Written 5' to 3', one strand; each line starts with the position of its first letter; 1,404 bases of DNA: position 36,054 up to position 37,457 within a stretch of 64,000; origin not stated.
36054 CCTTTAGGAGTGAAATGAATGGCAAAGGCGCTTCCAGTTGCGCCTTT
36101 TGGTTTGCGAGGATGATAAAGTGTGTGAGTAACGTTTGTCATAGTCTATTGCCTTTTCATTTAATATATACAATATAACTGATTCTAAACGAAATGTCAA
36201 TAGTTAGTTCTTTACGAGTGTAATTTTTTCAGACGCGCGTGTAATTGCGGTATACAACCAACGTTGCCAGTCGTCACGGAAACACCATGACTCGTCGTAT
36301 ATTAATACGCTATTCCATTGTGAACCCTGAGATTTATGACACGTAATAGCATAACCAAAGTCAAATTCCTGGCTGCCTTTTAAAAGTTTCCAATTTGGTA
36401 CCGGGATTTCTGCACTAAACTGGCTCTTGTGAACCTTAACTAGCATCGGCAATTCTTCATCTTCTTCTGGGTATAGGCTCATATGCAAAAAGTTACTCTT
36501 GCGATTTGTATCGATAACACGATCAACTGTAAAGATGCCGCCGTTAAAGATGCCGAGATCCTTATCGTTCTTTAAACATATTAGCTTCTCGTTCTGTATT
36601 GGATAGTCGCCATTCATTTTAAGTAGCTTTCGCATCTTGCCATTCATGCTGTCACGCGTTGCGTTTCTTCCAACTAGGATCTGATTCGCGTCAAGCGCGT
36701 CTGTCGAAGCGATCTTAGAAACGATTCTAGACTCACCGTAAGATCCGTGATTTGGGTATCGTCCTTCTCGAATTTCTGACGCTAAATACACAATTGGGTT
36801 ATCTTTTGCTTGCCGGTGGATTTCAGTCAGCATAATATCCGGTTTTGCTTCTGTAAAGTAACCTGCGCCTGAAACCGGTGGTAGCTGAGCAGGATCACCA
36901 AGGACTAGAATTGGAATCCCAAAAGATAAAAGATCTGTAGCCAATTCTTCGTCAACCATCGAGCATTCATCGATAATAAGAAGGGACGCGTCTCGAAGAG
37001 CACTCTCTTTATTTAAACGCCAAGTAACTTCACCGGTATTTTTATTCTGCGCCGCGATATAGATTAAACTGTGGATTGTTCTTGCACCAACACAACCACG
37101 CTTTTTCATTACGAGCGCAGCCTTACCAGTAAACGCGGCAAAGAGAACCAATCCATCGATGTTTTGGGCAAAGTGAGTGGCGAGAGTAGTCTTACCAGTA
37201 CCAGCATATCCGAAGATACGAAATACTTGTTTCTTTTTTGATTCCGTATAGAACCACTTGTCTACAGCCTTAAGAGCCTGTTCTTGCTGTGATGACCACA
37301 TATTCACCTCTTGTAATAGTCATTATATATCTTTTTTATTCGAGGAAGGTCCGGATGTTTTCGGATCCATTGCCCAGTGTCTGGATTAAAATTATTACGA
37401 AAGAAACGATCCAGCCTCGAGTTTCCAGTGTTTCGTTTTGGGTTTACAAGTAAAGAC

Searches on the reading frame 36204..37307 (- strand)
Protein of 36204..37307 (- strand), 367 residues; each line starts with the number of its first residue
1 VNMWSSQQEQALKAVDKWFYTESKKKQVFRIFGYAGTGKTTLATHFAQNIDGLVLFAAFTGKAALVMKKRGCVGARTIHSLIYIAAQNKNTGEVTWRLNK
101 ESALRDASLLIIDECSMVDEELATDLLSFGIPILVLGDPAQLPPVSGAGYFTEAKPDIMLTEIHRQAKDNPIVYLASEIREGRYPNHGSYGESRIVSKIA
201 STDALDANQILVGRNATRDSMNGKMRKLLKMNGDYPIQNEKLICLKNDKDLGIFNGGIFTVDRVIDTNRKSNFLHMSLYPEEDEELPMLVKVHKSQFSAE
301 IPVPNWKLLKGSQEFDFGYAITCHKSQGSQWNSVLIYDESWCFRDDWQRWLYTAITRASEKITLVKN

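Call 10: search_protein_families(library=phrogs, proteins=[window:36204-37307:-], max_evalue=0.001)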
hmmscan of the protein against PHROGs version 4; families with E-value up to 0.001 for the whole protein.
window:36204-37307:- (367 aa): 4 families
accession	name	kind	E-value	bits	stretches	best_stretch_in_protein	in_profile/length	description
phrog_325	-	DNA, RNA and nucleotide metabolism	1.1e-106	359.2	1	3-366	470-868/986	Dda-like helicase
phrog_4412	-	DNA, RNA and nucleotide metabolism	5.9e-37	128.4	2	11-190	330-513/743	exonuclease V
phrog_1967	-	DNA, RNA and nucleotide metabolism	1.3e-13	51.4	1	4-84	153-235/776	DNA helicase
phrog_5846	-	DNA, RNA and nucleotide metabolism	0.00039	20.8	1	8-126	21-114/380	clamp loader of DNA polymerase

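Call 35: search_dna_similar(query=window:36204-37307:-, collection=phages, mode=protein, max_rows=15)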
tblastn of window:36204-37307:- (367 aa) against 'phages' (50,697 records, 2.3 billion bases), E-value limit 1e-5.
Records with a match: 2256; places in all: 2260; records where one place covers at least 80% of the query: 896.
Best place of each record, by identity: <60% 2256.
By first word of the organism name: Escherichia 667; Pseudomonas 390; Klebsiella 302; Shigella 83; Acinetobacter 74; Vibrio 64; Enterobacter 58; Enterobacteria 48; Aeromonas 44; Yersinia 40; and 79 more.
By host as written in the record: Escherichia coli 287; - 257; Pseudomonas aeruginosa 154; Pseudomonas aeruginosa PAO1 109; Klebsiella pneumoniae 100; Pseudomonas sp. 37; Escherichia coli O157:H7 32; Escherichia coli B 28; and 537 more.
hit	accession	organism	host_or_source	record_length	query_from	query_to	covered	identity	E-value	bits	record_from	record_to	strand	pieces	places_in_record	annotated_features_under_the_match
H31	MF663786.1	Bordetella phage vB_BbrM_PHB04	Bordetella bronchiseptica 4715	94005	4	365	99%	49.5%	1e-112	366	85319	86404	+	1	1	ATP-binding protein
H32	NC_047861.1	Bordetella phage vB_BbrM_PHB04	Bordetella bronchiseptica 4715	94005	4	365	99%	49.5%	1e-112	366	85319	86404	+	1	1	Dda-like helicase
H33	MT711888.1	Pseudomonas phage Dolphis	Pseudomonas putida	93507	4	365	99%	46.5%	1e-99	328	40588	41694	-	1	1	ATP binding protein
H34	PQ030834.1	Pseudomonas phage phiW8-1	Pseudomonas aeruginosa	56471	4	366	99%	46.3%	6e-107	350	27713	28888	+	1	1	record has no annotation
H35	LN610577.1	Pseudomonas phage vB_PaeS_PAO1_Ab18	Pseudomonas aeruginosa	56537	4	366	99%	46.0%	2e-106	348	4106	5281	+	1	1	ORF05: putative RecD-like DNA helicase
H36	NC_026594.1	Pseudomonas phage vB_PaeS_PAO1_Ab18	Pseudomonas aeruginosa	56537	4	366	99%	46.0%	2e-106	348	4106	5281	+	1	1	ORF05: Dda-like helicase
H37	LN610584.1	Pseudomonas phage vB_PaeS_PAO1_Ab19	Pseudomonas aeruginosa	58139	4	366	99%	46.0%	2e-106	348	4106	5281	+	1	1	record has no annotation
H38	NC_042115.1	Pseudomonas phage vB_PaeS_PAO1_Ab19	Pseudomonas aeruginosa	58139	4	366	99%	46.0%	2e-106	348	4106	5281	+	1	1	Dda-like helicase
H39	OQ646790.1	Pseudomonas phage PA_LZ03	Pseudomonas aeruginosa PA14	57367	4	366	99%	46.0%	5e-106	347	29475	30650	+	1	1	hypothetical protein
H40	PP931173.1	Pseudomonas phage PAKlein3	Pseudomonas aeruginosa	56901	4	366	99%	46.0%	1e-105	346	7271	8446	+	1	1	Dda-like helicase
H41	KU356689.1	Pseudomonas phage ZC01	Pseudomonas aeruginosa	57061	4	366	99%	46.0%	1e-105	346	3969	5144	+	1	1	hypothetical protein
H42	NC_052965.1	Pseudomonas phage ZC01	Pseudomonas aeruginosa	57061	4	366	99%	46.0%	1e-105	346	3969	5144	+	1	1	Dda-like helicase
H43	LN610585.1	Pseudomonas phage vB_PaeS_PAO1_Ab20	Pseudomonas aeruginosa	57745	4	366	99%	45.8%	1e-105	346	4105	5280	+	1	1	record has no annotation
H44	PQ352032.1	Enterobacter phage phiT5282EW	Enterobacter sp.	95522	4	365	99%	45.8%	4e-97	321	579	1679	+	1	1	recD2: ATP-dependent RecD-like DNA helicase | hypothetical protein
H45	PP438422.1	Microcystis phage Mae-JY30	Microcystis aeruginosa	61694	4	365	99%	45.8%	2e-93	310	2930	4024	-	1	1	ATP-binding protein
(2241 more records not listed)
